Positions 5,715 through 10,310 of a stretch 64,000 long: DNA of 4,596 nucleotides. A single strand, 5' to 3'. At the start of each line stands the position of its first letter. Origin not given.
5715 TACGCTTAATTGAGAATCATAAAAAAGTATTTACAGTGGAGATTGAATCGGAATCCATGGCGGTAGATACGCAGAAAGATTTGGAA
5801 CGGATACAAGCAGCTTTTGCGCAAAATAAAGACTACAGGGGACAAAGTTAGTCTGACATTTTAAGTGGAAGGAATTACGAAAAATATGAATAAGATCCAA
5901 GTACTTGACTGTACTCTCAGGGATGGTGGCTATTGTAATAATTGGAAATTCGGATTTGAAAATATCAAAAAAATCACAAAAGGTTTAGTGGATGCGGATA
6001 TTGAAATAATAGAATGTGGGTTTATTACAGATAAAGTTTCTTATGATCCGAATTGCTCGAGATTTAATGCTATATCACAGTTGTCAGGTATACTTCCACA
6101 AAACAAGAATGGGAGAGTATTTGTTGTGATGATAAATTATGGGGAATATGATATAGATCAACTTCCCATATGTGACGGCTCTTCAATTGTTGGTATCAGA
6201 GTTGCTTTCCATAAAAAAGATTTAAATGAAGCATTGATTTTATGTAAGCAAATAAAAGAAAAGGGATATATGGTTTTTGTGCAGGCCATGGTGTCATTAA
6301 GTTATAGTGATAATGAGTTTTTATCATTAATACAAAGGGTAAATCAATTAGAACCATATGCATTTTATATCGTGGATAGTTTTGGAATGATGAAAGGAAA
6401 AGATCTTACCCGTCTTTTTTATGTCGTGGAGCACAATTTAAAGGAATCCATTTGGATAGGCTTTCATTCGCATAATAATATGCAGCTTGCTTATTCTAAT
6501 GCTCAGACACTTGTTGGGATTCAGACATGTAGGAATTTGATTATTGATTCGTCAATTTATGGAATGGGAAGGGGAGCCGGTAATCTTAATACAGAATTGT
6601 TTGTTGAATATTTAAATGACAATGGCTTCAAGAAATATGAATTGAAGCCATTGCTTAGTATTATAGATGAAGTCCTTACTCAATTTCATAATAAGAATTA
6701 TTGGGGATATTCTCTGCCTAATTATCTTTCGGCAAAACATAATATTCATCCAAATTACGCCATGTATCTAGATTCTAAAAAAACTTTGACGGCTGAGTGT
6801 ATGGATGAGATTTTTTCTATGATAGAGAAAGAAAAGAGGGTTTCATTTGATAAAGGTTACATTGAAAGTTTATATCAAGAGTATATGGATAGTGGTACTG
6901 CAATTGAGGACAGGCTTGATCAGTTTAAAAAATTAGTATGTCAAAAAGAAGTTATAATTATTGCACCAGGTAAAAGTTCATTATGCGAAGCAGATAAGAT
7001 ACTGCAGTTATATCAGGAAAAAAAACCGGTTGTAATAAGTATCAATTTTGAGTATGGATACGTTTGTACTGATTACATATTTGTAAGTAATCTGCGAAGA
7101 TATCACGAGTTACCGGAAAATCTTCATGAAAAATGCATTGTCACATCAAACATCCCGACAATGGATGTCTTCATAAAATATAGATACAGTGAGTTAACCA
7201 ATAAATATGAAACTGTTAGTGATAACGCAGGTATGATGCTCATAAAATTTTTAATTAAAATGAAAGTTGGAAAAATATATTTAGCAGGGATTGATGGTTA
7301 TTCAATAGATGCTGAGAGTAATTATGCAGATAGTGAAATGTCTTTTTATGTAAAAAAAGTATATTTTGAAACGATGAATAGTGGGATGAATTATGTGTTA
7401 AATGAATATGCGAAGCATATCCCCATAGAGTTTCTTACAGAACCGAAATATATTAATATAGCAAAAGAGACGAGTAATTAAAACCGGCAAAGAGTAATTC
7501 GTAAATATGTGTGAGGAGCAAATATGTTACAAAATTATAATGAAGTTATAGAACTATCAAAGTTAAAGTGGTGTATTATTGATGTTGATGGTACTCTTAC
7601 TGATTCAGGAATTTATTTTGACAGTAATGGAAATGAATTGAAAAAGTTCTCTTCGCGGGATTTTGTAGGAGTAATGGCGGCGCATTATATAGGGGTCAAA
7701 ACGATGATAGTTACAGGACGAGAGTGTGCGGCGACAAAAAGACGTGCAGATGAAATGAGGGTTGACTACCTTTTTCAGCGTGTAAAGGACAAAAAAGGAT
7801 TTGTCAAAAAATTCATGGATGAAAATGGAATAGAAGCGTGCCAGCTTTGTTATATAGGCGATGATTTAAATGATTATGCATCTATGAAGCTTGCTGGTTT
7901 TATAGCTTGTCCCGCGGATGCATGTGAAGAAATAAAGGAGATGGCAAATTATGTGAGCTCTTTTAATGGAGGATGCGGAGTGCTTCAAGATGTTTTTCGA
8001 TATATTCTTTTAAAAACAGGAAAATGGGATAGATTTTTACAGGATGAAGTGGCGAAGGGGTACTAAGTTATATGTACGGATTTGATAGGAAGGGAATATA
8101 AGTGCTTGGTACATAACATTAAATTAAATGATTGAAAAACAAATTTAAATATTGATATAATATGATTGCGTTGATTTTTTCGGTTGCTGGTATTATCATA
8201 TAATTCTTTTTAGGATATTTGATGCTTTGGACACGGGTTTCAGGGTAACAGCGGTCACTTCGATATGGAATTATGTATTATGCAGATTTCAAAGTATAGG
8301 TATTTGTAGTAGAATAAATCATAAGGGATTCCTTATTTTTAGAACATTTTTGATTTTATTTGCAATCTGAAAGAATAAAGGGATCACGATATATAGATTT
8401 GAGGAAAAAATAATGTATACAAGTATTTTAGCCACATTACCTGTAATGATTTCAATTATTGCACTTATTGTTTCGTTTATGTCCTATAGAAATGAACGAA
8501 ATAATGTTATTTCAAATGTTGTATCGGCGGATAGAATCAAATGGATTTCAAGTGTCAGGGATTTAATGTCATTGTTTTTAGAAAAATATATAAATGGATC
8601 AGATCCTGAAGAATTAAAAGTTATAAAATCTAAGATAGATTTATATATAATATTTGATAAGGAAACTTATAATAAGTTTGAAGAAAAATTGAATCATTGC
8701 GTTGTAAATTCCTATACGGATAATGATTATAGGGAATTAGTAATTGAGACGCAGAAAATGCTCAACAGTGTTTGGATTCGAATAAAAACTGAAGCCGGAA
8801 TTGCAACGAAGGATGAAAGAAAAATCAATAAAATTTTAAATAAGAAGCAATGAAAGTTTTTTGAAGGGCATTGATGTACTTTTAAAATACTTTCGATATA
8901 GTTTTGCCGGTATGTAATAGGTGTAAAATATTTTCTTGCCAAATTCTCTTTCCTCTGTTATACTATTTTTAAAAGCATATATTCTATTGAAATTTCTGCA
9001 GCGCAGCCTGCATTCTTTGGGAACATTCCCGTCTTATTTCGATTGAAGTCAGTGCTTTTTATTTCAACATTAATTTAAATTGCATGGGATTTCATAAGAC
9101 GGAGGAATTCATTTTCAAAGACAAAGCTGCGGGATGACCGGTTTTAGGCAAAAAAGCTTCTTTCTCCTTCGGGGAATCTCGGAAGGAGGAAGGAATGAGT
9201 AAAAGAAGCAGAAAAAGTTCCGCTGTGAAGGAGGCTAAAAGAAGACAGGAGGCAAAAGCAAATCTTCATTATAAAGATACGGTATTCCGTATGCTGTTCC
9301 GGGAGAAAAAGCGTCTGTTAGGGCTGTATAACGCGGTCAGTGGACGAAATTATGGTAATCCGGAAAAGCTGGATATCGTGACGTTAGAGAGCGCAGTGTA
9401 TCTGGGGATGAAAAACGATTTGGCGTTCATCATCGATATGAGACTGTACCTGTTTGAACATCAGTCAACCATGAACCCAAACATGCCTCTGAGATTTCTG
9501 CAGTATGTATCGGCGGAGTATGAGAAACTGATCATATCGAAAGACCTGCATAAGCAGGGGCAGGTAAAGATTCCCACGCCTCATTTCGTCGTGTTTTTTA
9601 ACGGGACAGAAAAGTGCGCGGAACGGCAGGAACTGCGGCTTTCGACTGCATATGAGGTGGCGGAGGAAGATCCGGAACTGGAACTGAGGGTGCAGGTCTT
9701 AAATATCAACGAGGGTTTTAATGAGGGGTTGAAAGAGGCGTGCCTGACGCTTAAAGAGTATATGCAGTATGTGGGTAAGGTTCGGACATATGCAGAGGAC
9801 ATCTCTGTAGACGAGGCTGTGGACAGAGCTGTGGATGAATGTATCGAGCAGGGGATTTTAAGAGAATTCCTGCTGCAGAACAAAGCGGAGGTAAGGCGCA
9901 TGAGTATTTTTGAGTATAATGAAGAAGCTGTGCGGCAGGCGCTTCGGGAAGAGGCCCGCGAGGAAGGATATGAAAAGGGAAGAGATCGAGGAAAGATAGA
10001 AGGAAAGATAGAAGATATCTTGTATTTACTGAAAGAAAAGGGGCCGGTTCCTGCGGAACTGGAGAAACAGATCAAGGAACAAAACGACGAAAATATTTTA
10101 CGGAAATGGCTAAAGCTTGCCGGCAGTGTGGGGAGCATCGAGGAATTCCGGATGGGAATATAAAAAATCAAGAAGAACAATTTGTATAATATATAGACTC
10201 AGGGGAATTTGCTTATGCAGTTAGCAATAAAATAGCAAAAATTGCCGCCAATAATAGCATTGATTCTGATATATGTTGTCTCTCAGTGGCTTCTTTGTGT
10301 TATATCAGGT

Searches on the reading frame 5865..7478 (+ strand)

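Call 34: search_protein_families(library=pfam, proteins=[window:5865-7478:+], max_evalue=0.001)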
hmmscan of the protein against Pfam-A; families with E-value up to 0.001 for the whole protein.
window:5865-7478:+ (538 aa): 1 family
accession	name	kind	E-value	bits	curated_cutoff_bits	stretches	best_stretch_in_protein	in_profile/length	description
PF00682.25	HMGL-like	-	1.6e-19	70.8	29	1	126-256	118-245/260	HMGL-like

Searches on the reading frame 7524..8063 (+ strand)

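Call 34: search_protein_families(library=pfam, proteins=[window:7524-8063:+], max_evalue=0.001)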
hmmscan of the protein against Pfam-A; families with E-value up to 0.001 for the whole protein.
window:7524-8063:+ (180 aa): 2 families
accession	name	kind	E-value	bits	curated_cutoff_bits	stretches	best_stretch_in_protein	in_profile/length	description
PF08282.18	Hydrolase_3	-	5.6e-10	39.8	20.9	1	89-154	187-252/255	haloacid dehalogenase-like hydrolase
PF00702.32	Hydrolase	-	3.2e-05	24.9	26.4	0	55-125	112-191/191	haloacid dehalogenase-like hydrolase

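Call 39: search_protein_families(library=padloc, proteins=[window:7524-8063:+], max_evalue=0.01)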
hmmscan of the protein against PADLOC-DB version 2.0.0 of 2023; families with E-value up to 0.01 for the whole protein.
window:7524-8063:+ (180 aa): 0 families

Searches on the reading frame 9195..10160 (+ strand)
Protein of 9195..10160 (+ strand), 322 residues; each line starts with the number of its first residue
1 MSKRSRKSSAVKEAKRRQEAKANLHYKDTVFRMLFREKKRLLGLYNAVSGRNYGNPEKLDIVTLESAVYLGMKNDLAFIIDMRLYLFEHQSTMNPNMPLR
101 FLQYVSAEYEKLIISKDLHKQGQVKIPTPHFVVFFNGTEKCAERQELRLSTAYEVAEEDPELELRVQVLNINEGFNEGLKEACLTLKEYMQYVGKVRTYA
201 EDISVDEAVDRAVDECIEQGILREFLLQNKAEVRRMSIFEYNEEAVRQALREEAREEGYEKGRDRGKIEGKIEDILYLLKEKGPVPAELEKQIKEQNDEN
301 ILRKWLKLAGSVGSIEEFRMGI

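Call 34: search_protein_families(library=pfam, proteins=[window:9195-10160:+], max_evalue=0.001)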
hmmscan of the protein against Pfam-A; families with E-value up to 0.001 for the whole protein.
window:9195-10160:+ (322 aa): 0 families

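Call 39: search_protein_families(library=padloc, proteins=[window:9195-10160:+], max_evalue=0.01)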
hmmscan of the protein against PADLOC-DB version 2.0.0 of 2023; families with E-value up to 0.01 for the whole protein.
window:9195-10160:+ (322 aa): 0 families

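Call 99: search_dna_similar(query=window:9195-10160:+, collection=plasmids, mode=protein, max_evalue=0.001, max_rows=8)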
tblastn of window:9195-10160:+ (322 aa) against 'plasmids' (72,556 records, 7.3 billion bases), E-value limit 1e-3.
Records with a match: 420; places in all: 422; records where one place covers at least 80% of the query: 0.
Best place of each record, by identity: <60% 420.
By first word of the organism name: Escherichia 300; Salmonella 88; Klebsiella 19; Shigella 6; uncultured 3; Citrobacter 2; [Eubacterium] 1; Lachnospira 1.
By predicted mobility (MOB-suite, as given by PLSDB): conjugative 400; mobilizable 17; non-mobilizable 3.
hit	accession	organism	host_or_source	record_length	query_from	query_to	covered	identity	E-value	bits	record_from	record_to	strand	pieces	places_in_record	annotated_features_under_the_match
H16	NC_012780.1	[Eubacterium] eligens ATCC 27750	-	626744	11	295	78%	40.1%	6e-22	174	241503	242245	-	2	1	hypothetical protein (x2)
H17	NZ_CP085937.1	Lachnospira eligens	-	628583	11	295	78%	40.1%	6e-22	174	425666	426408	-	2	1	hypothetical protein (x2)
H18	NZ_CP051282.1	Salmonella enterica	Junco,Cell culture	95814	86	291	64%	27.9%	1e-4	51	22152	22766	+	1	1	Rpn family recombination-promoting nuclease/putative transposase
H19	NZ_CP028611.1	Escherichia coli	cattle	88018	86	299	66%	26.7%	4e-5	53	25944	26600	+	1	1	Rpn family recombination-promoting nuclease/putative transposase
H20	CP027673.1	Escherichia coli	Homo sapiens,stool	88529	86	299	66%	26.7%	4e-5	53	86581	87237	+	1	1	record has no annotation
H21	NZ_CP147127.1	Escherichia coli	river water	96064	86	299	66%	26.7%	4e-5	53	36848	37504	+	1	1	Rpn family recombination-promoting nuclease/putative transposase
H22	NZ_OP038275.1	Shigella sonnei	-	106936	86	299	66%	26.7%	5e-5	52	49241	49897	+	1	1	Rpn family recombination-promoting nuclease/putative transposase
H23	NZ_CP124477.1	Escherichia coli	wastewater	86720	86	299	66%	26.7%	5e-5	52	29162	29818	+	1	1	Rpn family recombination-promoting nuclease/putative transposase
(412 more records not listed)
